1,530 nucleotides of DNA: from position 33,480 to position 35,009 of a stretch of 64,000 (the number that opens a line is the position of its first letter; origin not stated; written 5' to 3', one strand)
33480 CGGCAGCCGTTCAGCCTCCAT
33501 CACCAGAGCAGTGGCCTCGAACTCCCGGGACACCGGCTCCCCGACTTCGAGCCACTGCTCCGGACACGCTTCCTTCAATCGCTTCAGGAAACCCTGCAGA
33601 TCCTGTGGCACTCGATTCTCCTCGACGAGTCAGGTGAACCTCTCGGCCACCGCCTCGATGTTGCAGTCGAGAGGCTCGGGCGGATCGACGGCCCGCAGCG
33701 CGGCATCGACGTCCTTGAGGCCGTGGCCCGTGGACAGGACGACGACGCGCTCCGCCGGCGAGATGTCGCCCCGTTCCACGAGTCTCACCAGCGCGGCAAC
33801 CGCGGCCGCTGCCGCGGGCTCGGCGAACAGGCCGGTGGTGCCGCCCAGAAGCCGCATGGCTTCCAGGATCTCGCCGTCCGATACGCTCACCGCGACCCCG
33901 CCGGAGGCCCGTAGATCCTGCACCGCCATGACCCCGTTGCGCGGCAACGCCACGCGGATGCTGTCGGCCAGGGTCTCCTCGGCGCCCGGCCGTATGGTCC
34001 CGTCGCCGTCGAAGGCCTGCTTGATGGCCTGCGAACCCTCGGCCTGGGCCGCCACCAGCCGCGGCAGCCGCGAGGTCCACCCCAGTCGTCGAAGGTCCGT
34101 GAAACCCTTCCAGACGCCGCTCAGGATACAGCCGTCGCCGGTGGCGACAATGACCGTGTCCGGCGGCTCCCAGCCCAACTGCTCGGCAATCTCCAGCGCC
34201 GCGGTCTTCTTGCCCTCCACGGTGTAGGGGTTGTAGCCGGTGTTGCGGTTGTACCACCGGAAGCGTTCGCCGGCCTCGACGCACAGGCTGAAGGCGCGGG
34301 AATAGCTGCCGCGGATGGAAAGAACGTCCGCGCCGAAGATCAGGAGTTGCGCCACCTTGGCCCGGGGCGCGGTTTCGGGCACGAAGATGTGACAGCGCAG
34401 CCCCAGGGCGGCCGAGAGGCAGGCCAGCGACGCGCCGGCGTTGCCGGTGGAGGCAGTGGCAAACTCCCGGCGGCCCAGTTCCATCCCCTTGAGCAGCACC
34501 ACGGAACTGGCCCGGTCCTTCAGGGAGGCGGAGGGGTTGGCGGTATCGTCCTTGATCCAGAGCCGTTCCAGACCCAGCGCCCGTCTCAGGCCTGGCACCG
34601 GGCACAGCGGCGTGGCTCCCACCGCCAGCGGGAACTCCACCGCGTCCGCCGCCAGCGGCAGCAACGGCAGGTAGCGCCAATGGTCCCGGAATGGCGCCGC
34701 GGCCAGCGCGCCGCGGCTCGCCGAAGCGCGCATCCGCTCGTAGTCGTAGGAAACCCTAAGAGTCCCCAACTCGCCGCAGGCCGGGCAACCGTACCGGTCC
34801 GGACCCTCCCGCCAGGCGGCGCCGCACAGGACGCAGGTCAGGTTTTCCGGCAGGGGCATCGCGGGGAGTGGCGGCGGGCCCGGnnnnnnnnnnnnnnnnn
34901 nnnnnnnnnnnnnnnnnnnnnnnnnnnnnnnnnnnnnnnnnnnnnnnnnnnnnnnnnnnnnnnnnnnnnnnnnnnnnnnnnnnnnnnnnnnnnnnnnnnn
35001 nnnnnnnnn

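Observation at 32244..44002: Tightly coupled 12-gene operon with an enzyme combination that matches no pathway I can name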

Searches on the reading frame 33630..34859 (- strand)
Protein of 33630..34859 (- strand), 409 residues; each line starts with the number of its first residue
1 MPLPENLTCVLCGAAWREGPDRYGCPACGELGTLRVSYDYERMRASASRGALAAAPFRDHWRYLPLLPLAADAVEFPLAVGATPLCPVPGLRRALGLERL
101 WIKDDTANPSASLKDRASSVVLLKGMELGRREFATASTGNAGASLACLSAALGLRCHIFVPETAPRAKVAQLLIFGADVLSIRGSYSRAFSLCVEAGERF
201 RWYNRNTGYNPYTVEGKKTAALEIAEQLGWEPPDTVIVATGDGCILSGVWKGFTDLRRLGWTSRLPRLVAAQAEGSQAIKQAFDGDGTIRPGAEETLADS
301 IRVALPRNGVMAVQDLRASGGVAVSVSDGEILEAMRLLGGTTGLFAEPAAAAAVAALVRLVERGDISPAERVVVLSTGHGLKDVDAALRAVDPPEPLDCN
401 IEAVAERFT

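Call 5: search_protein_families(library=pfam, proteins=[window:33630-34859:-])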
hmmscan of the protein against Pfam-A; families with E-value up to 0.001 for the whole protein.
window:33630-34859:- (409 aa): 1 family
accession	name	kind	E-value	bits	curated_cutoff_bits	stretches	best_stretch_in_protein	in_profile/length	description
PF00291.31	PALP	-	6.6e-76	255.9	35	1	78-378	3-295/295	Pyridoxal-phosphate dependent enzyme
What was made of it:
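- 33630..34859 (-): g11, ThrC-like PLP enzyme with an N-terminal four-Cys ribbon (409 aa). PF00291 (call 5).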

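Call 7: search_protein_families(library=ncbifam, proteins=[window:33630-34859:-], max_evalue=0.00001)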
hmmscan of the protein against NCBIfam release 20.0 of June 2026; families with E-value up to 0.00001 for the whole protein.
window:33630-34859:- (409 aa): 42 families (the best 25 are shown)
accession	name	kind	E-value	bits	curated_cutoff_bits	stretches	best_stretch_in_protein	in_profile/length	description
NF006050.0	PRK08197.1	equivalog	1.9e-85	287.1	303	1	6-385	8-386/406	threonine synthase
NF004170.0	PRK05638.1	equivalog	1.9e-57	194.8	421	1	7-383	2-358/442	threonine synthase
TIGR00260.1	thrC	equivalog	4.4e-54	183.9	167.1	1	61-385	2-340/340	threonine synthase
NF006205.0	PRK08329.1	equivalog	2.6e-49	168.1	358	1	7-382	2-345/347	threonine synthase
NF004996.0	PRK06381.1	equivalog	2.1e-45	155.1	266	1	81-378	14-316/319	threonine synthase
NF005035.0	PRK06450.1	equivalog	1.3e-42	145.9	301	1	98-382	65-336/338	threonine synthase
NF006094.0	PRK08246.1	subfamily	2.1e-32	112.8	331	1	81-378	22-301/310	serine/threonine dehydratase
NF006390.0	PRK08639.1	equivalog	2.5e-24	86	421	1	81-378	24-313/418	threonine ammonia-lyase IlvA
NF005292.0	PRK06815.1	equivalog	1.2e-22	80.3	371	1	79-364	18-294/320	threonine/serine dehydratase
NF004771.0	PRK06110.1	equivalog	2.6e-22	79.4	317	1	79-368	18-295/323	threonine dehydratase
NF045641.2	BHydaspDhtseBhcB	equivalog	7.4e-21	74.6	550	1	100-379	37-303/312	beta-hydroxyaspartate dehydratase BhcB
TIGR01127.1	ilvA_1Cterm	equivalog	1.7e-18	66.8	378.75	1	132-377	50-283/380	threonine ammonia-lyase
TIGR03844.1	cysteate_syn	equivalog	6.7e-18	64.6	324.9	1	24-385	19-384/398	cysteate synthase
NF006455.0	PRK08813.1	equivalog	7e-18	65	489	1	101-362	51-298/374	threonine dehydratase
NF009130.0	PRK12483.1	subfamily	3.1e-17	62.3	801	1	83-375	38-321/521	threonine ammonia-lyase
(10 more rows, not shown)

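Call 30: search_solved_structures(query=window:33630-34859:-, max_evalue=1e-15)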
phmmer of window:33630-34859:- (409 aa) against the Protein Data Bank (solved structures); distinct sequences matched with E-value up to 1e-15: 5.
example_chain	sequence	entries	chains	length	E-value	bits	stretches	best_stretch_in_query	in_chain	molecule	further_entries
2zsj_A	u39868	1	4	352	1.2e-58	202.6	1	63-397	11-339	Threonine synthase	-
1uim_A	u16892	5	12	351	3.3e-51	178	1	62-405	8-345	Threonine Synthase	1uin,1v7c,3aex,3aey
6cgq_A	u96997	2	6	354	1.4e-50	176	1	62-401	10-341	Threonine synthase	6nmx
2d1f_A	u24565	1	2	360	9.8e-49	169.9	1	63-407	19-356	Threonine synthase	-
1e5x_A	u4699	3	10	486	7.2e-35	124.2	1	93-385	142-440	THREONINE SYNTHASE | THREONINE SYNTHASE 1, CHLOROPLASTIC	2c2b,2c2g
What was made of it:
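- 33630..34859 (-): Aquifex ThrC scores 203 bits (call 30).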

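Call 40: search_solved_structures(query=window:33630-34859:-, max_evalue=1e-40, show_alignments=2)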
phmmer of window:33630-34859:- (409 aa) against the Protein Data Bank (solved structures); distinct sequences matched with E-value up to 1e-40: 4.
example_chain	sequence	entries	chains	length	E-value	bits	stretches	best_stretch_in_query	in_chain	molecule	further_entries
2zsj_A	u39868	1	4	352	1.2e-58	202.6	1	63-397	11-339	Threonine synthase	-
1uim_A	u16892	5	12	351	3.3e-51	178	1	62-405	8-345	Threonine Synthase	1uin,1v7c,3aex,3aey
6cgq_A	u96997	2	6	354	1.4e-50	176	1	62-401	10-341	Threonine synthase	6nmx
2d1f_A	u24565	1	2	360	9.8e-49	169.9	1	63-407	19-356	Threonine synthase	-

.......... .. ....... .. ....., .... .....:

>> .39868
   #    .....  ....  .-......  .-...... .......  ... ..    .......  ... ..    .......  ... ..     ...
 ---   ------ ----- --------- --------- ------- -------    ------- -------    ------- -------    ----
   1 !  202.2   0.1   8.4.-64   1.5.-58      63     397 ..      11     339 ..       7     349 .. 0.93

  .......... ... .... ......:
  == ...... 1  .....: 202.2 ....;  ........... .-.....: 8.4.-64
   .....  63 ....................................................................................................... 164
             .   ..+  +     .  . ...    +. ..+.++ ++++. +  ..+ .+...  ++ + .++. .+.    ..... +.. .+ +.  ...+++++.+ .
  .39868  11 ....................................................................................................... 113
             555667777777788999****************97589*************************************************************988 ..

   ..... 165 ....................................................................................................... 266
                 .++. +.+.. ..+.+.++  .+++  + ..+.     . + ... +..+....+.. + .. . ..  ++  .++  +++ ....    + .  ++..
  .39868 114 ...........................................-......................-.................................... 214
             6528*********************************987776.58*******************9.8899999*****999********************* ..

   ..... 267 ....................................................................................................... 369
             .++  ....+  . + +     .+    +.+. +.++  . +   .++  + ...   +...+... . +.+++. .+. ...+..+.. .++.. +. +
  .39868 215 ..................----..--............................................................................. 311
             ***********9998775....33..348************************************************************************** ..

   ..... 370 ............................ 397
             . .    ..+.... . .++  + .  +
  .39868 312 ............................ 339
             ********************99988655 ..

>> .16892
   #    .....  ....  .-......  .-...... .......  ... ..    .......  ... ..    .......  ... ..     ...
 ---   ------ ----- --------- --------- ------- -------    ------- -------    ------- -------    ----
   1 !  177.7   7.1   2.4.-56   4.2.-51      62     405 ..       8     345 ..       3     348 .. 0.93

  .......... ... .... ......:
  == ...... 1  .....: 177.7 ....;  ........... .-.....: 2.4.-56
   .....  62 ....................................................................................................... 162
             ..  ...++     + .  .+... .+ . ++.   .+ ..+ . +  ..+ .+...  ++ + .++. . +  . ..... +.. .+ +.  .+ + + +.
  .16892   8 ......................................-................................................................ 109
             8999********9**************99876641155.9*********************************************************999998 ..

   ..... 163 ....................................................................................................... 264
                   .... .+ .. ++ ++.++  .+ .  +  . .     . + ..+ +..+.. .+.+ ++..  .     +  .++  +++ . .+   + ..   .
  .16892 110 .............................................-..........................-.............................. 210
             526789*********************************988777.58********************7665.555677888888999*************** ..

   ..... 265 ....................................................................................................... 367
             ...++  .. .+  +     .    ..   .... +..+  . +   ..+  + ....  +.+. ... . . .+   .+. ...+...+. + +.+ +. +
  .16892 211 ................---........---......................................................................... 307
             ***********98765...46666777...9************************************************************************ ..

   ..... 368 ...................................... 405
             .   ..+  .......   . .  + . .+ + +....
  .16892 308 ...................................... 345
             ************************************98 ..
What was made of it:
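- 33630..34859 (-): Against T. thermophilus ThrC the changes are T88A, S155G, R160T and N188D (call 40).
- On Threonine synthase: TIGR00260 scores 184 bits against a cut-off of 167 (calls 7, 40). The changes T88A, S155G, R160T and N188D are seen in the window protein (call 40).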

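Call 51: find_homologous_proteins(query=window:33630-34859:-, max_evalue=1e-30)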
Query window:33630-34859:- (409 aa): 7383 proteins with E <= 1e-30 among 8000 candidates; the best 120 are listed.
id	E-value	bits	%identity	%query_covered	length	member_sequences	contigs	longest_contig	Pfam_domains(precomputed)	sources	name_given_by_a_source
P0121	1.3e-268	909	100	100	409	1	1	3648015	PF00291.32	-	-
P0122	4.8e-236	802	89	100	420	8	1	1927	PF00291.32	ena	-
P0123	1.6e-234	797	88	100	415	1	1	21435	PF00291.32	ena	-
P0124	3.3e-234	796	87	100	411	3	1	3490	PF00291.32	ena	-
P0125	2.5e-233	793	87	100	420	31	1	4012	PF00291.32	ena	-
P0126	8.4e-233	791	88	100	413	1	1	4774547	PF00291.32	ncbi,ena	-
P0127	1.9e-232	790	87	100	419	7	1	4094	PF00291.32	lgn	-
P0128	1.0e-231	787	85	100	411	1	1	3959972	PF00291.32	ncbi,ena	-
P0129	2.8e-231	786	87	100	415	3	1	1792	PF00291.32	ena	-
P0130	4.9e-231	785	86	100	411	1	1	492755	PF00291.32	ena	-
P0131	6.4e-231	785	87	100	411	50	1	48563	PF00291.32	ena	-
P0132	9.2e-231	784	86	100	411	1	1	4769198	PF00291.32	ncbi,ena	-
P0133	6.1e-230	782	86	100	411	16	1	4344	PF00291.32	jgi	jgi:threonine synthase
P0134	1.0e-229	781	86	100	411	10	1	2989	PF00291.32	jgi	-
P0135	1.3e-229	780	86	100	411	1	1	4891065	PF00291.32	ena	-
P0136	2.5e-229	780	85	100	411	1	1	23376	PF00291.32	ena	-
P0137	3.6e-229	779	85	100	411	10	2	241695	PF00291.32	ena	-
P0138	6.2e-229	778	86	100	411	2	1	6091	PF00291.32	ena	-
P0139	2.6e-228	776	85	100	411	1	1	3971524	PF00291.32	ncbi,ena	-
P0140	3.8e-228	776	85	100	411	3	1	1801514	PF00291.32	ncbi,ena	-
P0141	4.2e-228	775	86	100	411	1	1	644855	PF00291.32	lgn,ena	-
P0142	9.1e-228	774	85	100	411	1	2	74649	PF00291.32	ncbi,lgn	-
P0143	2.0e-227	773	86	100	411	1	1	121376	PF00291.32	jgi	-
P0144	2.3e-227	773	85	100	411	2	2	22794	PF00291.32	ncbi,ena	-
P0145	2.7e-226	770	84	100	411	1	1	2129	PF00291.32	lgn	-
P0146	3.9e-226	769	85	100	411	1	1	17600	PF00291.32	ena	-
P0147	4.3e-226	769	85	100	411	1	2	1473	PF00291.32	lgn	-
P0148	8.3e-226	768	84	100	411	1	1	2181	PF00291.32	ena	-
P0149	9.0e-226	768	85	100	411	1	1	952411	PF00291.32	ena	-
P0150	3.5e-225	766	85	100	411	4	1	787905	PF00291.32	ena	-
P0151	4.0e-225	766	84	100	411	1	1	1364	PF00291.32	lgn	-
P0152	4.6e-225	765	84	100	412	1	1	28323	PF00291.32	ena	-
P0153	3.0e-224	763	84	100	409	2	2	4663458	PF00291.32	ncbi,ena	-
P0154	6.4e-224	762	84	100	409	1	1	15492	PF00291.32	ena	-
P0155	8.4e-224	761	85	100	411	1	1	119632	PF00291.32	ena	-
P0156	5.8e-223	759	85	100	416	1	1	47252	PF00291.32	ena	-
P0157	2.3e-221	753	83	100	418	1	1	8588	PF00291.32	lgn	-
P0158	1.3e-220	751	83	98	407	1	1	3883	PF00291.32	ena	-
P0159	1.3e-218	744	84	100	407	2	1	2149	PF00291.32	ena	-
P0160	3.0e-211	720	80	100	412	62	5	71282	PF00291.32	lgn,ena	-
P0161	1.7e-208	711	78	100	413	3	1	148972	PF00291.32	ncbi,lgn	-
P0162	1.1e-202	692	79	100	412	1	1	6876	PF00291.32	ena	-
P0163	2.0e-198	678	74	100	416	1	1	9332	PF00291.32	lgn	-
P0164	1.6e-189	648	72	100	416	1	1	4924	PF00291.32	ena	-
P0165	7.2e-188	643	71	98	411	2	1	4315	PF00291.32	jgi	jgi:threonine synthase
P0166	1.2e-185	636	70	98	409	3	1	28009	PF00291.32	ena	-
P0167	4.1e-185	634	69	99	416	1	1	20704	PF00291.32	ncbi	ncbi:MAG: threonine synthase [Candidatus Methylomirabilales bacterium]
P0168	2.1e-183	628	70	98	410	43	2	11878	PF00291.32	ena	-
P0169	5.8e-182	624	69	98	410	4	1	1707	PF00291.32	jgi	jgi:threonine synthase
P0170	7.6e-182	623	69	98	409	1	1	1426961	PF00291.32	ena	-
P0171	8.5e-182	623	71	98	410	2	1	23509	PF00291.32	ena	-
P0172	4.3e-180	617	68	98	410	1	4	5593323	PF00291.32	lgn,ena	-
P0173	9.1e-180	616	68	98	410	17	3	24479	PF00291.32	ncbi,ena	-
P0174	1.2e-179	616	69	99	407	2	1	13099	PF00291.32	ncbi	ncbi:MAG: threonine synthase [Anaerolineae bacterium]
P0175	4.1e-178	611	69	100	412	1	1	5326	PF00291.32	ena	-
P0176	4.3e-177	607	67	99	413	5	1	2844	PF00291.32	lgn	-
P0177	5.4e-177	607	68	100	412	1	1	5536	PF00291.32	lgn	-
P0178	1.5e-176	606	66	99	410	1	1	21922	PF00291.32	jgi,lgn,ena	-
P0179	9.1e-176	603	66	99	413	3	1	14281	PF00291.32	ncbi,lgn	-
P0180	1.3e-174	599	68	98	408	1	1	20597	PF00291.32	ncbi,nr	ncbi:MAG: threonine synthase [Deltaproteobacteria bacterium]|nr:threonine synthase [Deltaproteobacte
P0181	4.0e-174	598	67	98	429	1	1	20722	PF00291.32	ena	-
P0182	4.0e-174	598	67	98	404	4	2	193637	PF00291.32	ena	-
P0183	4.1e-174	598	66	99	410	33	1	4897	PF00291.32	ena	-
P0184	5.4e-174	597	72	92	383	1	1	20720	PF00291.32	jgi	-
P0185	4.5e-173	594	67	98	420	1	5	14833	PF00291.32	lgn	-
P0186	2.6e-172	592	66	99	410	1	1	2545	PF00291.32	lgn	-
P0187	7.9e-172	590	65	100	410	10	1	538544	PF00291.32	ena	-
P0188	8.0e-172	590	65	99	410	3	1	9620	PF00291.32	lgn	-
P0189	5.7e-171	587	67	98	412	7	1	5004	PF00291.32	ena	-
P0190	1.2e-170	586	65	99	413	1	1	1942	PF00291.32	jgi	jgi:threonine synthase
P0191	2.8e-170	585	66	98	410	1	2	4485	PF00291.32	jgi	-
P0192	3.3e-169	582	65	99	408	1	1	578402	PF00291.32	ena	-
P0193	4.0e-168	578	66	99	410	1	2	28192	PF00291.32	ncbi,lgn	ncbi:MAG: threonine synthase [Candidatus Binatia bacterium]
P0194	5.1e-168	578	65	100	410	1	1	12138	PF00291.32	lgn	-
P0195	1.5e-167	576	66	99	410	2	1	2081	PF00291.32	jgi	jgi:threonine synthase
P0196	1.7e-165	569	66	94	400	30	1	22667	PF00291.32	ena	-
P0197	2.0e-165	569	66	95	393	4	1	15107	PF00291.32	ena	-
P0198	6.0e-165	567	65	94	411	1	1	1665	PF00291.32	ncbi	-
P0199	9.9e-162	557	88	70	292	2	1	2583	PF00291.32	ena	-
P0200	3.5e-159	548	65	97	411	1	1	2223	PF00291.32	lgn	-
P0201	2.3e-158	546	63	94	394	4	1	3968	PF00291.32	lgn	-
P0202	4.2e-157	542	64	94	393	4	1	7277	PF00291.32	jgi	-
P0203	1.4e-147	510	69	81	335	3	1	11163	PF00291.32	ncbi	-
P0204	3.8e-144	499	58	98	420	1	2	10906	PF00291.32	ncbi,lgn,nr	ncbi:MAG: threonine synthase [Chloroflexi bacterium]|nr:threonine synthase [Chloroflexota bacterium]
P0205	3.0e-142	493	59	99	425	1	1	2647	PF00291.32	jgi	jgi:threonine synthase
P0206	2.4e-141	490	59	98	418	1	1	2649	PF00291.32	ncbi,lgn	-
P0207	4.6e-141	489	80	71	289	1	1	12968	PF00291.32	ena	-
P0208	1.5e-140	487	58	98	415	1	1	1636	PF00291.32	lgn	-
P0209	1.1e-136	474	58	98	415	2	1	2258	PF00291.32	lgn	-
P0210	1.2e-135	471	56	99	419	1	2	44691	PF00291.32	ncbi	-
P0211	9.6e-135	468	56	99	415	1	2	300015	PF00291.32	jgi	jgi:threonine synthase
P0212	1.8e-134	467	55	98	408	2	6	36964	PF00291.32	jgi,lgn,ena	jgi:threonine synthase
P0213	6.8e-134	465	55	98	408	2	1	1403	PF00291.32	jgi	-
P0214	8.1e-134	465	55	97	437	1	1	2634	PF00291.32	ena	-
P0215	4.9e-133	462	56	99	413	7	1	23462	PF00291.32,PF23455.2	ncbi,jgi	jgi:threonine synthase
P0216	5.1e-133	462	59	95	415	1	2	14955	PF00291.32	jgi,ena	jgi:threonine synthase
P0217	5.5e-133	462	55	98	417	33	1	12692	PF00291.32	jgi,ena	jgi:threonine synthase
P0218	6.5e-133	462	57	99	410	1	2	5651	PF00291.32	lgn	-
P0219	8.8e-133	462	66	77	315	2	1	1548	PF00291.32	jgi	jgi:threonine synthase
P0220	9.4e-132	458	55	98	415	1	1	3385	PF00291.32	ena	-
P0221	9.6e-132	458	57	94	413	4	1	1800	PF00291.32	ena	-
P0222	9.8e-132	458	54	97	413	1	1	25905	PF00291.32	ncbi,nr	ncbi:MAG: threonine synthase [Oligoflexia bacterium]|nr:threonine synthase [Oligoflexia bacterium]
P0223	1.0e-131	458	55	99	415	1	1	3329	PF00291.32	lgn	-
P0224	1.2e-131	458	55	100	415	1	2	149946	PF00291.32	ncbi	-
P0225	2.0e-131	457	56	94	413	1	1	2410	PF00291.32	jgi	-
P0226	2.7e-131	457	56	94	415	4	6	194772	PF00291.32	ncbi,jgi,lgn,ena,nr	ncbi:MAG TPA: threonine synthase [Ktedonobacteraceae bacterium]|nr:threonine synthase [Ktedonobacter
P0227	3.1e-131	456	57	92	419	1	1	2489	PF00291.32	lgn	-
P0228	3.2e-131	456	56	93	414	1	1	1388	PF00291.32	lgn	-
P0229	3.9e-131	456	57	94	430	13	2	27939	PF00291.32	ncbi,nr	ncbi:MAG TPA: threonine synthase [Ktedonobacter sp.]|nr:threonine synthase [Ktedonobacter sp.] HBE24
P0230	5.7e-131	456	57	96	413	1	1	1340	PF00291.32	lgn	-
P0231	5.8e-131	456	56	94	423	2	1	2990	PF00291.32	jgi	jgi:threonine synthase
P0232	8.7e-131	455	56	94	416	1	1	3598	PF00291.32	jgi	-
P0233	9.2e-131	455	54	99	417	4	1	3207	PF00291.32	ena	-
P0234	1.2e-130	455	56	94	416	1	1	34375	PF00291.32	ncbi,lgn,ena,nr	ncbi:MAG TPA: threonine synthase [Ktedonobacteraceae bacterium]|nr:threonine synthase [Ktedonobacter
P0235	1.6e-130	454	55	96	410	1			PF00291.32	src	-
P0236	2.4e-130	454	53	97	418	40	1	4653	PF00291.32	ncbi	-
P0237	3.1e-130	453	56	96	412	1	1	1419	PF00291.32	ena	-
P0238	3.6e-130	453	58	98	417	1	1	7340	PF00291.32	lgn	-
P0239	3.6e-130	453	55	94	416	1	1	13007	PF00291.32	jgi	-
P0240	4.0e-130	453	54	96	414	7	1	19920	PF00291.32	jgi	jgi:threonine synthase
